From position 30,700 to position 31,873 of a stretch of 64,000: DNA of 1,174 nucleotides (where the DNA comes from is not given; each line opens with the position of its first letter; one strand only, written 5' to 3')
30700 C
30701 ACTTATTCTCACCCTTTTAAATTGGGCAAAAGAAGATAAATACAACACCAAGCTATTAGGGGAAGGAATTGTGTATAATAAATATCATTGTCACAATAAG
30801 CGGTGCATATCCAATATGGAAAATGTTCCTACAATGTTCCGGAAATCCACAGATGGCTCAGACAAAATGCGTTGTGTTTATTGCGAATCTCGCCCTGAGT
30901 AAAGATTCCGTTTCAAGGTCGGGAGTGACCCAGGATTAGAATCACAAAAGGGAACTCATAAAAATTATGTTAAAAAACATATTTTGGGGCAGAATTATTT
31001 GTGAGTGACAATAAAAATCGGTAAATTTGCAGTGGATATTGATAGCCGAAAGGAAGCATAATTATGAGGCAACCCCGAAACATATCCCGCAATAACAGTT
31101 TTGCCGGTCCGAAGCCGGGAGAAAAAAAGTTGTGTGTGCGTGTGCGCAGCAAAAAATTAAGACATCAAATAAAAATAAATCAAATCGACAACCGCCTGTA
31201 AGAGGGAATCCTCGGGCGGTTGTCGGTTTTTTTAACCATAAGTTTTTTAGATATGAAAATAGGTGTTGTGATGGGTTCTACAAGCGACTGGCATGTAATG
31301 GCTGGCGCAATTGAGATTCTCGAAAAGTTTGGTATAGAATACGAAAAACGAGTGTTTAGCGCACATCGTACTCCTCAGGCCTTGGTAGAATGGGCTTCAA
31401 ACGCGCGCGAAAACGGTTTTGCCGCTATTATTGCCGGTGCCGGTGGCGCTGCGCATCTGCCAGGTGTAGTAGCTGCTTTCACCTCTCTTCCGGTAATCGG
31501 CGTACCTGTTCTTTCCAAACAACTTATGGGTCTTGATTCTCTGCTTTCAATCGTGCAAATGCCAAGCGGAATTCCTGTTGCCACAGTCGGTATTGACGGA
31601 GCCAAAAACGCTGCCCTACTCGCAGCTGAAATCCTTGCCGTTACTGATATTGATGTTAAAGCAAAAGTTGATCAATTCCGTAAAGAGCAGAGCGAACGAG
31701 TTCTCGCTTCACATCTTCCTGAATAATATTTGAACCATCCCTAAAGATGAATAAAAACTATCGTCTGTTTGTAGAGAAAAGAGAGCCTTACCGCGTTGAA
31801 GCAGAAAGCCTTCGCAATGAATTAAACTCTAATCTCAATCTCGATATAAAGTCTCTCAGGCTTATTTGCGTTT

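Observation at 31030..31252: A-rich leader peptide + terminator before purE: a possible purine-NTP-sensing attenuator mirroring E. coli pyrBI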

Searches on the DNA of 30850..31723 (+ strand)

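Call 4: search_rna_families(source=window, start=30850, end=31320, threshold=evalue, max_evalue=10, show_alignments=3)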
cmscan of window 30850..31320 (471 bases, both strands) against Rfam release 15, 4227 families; matches with E-value up to 10: 11.
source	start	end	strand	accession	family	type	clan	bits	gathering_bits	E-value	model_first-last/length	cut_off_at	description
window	31172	31285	+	RF02429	SpF14_sRNA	Gene; sRNA;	-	22.8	100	0.56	1-120/120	no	Streptococcus sRNA SpF14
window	31129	31227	+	RF02495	ohsC_RNA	Gene; antitoxin;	-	19.8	50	1.7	1-77/77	no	Oppression of Hydrophobic ORF by sRNA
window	31156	31245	+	RF02621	BSnc120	Gene; sRNA;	-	19.1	114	0.13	1-88/88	no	Brucella sRNA 120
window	30948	31097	-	RF02148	MESTIT1_1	Gene; lncRNA;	-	17.3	50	5.4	1-144/144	no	MEST intronic transcript 1, antisense RNA conserved region 1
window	31161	31224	+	RF01459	rliE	Gene; sRNA;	-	16.8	90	2.4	1-222/222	no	Listeria sRNA rliE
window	31162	31227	+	RF00514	His_leader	Cis-reg; leader;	-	15.9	49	4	1-126/126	no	Histidine operon leader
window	30943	31003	+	RF00376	HIV_GSL3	Cis-reg;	-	15.9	42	5.5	1-84/84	no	HIV gag stem loop 3 (GSL3)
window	31167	31248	+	RF04128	MIR8562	Gene; miRNA;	-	14.9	211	2.8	78-165/242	no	MIR8562 microRNA precursor family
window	31088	31230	+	RF04178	BTnc005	Gene; sRNA;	-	14.8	174.8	0.58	1-205/205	no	Bacteroides sRNA BTnc005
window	31130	31225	+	RF00370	sroD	Gene; sRNA;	-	13.7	50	5.8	1-86/86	no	sroD RNA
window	30959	31030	+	RF01295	SCARNA7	Gene; snRNA; snoRNA; scaRNA;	-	8.5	65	5.9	1-330/330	no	Small Cajal body-specific RNA 7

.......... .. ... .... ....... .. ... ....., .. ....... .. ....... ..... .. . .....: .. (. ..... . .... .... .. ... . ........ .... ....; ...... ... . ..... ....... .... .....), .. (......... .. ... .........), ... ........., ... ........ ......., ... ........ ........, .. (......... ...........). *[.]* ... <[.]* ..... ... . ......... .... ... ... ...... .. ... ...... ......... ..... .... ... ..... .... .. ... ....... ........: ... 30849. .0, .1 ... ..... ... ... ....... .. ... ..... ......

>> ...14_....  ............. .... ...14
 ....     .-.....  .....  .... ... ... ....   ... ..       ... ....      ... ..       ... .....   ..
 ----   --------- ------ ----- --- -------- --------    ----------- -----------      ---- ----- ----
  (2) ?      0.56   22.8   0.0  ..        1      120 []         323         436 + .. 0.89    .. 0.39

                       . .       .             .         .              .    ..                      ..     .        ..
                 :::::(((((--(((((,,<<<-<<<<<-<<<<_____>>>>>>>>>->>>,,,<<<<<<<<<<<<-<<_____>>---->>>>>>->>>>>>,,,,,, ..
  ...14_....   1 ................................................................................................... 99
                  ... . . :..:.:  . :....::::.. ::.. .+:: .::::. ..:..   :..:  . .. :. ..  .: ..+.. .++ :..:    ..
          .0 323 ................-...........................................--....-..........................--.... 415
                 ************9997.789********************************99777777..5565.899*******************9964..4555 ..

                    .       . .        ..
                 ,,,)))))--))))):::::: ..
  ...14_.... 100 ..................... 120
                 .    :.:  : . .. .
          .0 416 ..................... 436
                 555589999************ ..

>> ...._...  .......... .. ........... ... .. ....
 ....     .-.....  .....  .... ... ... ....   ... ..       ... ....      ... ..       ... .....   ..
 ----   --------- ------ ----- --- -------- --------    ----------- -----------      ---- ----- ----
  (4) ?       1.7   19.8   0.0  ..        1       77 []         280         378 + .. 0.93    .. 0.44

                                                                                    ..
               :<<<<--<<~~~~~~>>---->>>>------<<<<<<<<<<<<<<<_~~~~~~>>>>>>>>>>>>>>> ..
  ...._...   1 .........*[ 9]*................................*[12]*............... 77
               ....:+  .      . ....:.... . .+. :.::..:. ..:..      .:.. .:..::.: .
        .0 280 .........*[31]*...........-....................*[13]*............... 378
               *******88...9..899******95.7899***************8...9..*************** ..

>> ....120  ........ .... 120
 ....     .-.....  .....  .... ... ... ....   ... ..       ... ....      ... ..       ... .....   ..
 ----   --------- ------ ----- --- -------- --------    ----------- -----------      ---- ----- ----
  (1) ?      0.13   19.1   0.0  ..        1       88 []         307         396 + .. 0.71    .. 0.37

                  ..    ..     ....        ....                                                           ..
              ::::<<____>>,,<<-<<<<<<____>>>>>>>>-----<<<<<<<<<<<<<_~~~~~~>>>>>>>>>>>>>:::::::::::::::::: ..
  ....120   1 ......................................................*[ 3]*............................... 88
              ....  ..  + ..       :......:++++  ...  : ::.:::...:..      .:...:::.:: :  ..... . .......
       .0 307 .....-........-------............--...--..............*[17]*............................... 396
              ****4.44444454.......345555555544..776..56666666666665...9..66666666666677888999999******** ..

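Call 64: search_rna_families(sources=[L001, L003, L006, L010, L013, L018, L020, L026, L027, L044, L085, L086, L087, L016], threshold=gathering)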
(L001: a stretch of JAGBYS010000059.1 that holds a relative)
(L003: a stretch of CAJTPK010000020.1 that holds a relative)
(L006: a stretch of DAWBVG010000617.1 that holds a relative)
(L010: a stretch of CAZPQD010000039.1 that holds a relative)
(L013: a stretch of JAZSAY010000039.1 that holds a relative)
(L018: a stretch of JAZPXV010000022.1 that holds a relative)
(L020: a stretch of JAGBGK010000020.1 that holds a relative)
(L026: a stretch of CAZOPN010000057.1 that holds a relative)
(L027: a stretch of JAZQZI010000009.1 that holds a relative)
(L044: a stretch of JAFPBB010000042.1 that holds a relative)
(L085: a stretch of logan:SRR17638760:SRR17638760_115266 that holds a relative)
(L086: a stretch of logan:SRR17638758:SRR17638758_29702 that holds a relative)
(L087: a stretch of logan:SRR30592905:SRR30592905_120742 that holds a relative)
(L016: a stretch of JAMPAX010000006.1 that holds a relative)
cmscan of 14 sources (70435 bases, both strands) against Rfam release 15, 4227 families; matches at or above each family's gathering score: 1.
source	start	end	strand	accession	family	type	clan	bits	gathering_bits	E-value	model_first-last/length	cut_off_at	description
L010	985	1055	+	RF00005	tRNA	Gene; tRNA;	CL00001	60.4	29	1.5e-10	1-71/71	no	tRNA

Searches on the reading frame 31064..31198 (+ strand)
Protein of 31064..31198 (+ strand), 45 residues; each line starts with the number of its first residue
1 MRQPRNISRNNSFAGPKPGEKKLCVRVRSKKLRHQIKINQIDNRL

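Call 23: find_homologous_proteins(query=window:31064-31198:+, max_evalue=10)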
Query seq(45 aa) (45 aa): 1 proteins with E <= 10 among 1 candidates.
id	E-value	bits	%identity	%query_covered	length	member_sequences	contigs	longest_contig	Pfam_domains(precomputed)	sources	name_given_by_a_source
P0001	7.1e-22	92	100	100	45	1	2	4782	-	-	-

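Call 65: search_protein_families(library=ncbifam, proteins=[window:31064-31198:+], max_evalue=10)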
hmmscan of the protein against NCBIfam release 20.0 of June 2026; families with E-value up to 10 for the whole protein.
seq(45 aa): 0 families

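Call 66: search_protein_families(library=pfam, proteins=[window:31064-31198:+], max_evalue=10)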
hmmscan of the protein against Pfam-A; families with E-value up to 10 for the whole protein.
seq(45 aa): 0 families
